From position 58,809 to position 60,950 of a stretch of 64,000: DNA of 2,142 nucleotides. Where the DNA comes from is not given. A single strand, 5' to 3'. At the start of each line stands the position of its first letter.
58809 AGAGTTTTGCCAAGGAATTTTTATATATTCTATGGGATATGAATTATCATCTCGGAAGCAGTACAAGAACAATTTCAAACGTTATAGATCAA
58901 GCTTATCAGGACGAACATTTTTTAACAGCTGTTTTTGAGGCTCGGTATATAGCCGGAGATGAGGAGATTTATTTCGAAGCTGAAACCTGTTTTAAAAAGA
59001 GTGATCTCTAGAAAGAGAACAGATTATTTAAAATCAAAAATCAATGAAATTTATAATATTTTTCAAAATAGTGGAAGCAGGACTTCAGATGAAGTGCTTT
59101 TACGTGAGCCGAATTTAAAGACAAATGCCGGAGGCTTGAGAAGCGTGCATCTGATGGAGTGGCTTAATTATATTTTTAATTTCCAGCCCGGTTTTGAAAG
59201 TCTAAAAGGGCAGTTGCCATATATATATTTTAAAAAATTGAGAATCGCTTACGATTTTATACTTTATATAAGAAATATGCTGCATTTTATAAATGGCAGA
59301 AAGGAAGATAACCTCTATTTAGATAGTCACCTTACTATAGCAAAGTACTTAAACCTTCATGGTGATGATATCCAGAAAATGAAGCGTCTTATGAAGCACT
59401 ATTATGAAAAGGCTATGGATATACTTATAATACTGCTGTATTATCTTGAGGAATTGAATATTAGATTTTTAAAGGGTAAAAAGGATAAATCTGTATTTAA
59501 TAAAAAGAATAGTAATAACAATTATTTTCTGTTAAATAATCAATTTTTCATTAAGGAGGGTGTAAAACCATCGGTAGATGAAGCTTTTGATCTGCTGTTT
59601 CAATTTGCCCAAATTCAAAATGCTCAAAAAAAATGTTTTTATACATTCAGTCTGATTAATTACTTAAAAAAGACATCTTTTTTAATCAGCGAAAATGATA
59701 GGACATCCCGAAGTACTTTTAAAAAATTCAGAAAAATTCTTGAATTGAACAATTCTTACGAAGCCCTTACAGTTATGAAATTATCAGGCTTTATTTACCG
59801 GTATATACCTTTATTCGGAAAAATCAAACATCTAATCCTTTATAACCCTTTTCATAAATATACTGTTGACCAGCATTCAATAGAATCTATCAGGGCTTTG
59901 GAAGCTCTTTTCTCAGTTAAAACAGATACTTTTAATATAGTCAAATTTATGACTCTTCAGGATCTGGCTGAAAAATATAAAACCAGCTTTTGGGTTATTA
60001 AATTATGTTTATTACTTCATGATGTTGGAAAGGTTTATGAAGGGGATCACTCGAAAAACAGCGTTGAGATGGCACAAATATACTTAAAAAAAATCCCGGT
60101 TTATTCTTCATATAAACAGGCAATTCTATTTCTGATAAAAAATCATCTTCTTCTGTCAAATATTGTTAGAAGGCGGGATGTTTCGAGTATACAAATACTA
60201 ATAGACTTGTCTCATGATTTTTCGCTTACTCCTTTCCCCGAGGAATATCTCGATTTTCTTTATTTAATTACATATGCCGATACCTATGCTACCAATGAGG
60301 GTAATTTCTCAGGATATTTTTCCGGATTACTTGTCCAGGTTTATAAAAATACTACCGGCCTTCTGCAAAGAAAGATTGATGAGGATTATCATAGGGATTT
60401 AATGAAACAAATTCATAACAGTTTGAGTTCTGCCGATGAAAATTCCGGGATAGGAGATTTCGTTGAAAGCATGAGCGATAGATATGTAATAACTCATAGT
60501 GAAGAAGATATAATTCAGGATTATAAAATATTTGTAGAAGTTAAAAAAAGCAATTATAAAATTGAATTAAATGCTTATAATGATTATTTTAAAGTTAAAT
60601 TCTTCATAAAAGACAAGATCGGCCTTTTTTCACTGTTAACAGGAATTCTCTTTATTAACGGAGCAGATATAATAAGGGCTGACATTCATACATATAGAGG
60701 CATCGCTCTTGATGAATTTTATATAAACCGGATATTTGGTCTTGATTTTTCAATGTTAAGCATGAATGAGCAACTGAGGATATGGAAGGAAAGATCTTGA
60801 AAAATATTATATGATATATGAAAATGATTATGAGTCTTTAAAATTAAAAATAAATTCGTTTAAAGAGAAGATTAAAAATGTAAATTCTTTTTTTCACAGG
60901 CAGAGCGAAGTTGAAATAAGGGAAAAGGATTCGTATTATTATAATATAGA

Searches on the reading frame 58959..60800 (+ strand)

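Call 33: search_protein_families(library=pfam, proteins=[window:58959-60800:+], max_evalue=0.001)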
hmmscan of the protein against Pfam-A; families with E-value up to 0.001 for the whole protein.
window:58959-60800:+ (613 aa): 2 families
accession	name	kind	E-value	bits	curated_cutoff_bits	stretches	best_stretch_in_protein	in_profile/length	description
PF08335.16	GlnD_UR_UTase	-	1.9e-16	60.8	21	1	41-155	16-133/141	GlnD PII-uridylyltransferase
PF01966.28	HD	-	3.6e-05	24.4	22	1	335-401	14-90/116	HD domain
